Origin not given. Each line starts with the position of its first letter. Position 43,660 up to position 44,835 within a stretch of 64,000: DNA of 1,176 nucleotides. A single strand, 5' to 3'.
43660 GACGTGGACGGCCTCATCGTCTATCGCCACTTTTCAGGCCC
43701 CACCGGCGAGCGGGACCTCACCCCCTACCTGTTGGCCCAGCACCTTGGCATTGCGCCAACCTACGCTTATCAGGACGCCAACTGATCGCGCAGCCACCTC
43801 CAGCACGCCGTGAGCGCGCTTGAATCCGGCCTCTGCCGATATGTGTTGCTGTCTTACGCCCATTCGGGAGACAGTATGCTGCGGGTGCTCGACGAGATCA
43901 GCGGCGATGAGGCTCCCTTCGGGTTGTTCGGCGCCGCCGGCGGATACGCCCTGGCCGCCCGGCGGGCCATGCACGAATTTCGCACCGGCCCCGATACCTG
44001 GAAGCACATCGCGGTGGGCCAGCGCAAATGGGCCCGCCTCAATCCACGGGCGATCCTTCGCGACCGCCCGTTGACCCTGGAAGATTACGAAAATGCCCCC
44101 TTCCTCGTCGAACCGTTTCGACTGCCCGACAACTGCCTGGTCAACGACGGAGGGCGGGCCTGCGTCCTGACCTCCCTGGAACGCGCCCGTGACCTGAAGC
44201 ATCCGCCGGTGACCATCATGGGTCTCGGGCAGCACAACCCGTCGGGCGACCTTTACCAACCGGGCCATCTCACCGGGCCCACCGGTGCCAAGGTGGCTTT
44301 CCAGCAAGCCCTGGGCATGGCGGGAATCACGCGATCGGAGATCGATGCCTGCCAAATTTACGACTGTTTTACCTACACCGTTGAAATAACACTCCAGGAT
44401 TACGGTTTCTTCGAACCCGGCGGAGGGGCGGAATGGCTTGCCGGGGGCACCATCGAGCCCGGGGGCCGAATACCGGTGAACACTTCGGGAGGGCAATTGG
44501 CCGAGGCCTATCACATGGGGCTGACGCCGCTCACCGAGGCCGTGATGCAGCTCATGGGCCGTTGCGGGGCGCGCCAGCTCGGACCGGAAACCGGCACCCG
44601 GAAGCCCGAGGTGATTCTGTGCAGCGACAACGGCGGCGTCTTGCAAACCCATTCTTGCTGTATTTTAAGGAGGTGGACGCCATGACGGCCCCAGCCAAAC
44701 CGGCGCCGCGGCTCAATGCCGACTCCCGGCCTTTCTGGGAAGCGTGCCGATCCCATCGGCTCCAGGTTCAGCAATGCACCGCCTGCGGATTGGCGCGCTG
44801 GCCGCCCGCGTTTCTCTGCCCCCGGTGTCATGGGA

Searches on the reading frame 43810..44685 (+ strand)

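Call 37: search_protein_families(library=pfam, proteins=[window:43810-44685:+], max_evalue=0.00001)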
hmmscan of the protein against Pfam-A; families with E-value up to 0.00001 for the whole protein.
window:43810-44685:+ (291 aa): 1 family
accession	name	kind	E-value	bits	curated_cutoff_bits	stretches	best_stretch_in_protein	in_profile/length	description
PF22691.2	Thiolase_C_1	-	3.9e-34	117.9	28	1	148-288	9-144/144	Thiolase C-terminal domain-like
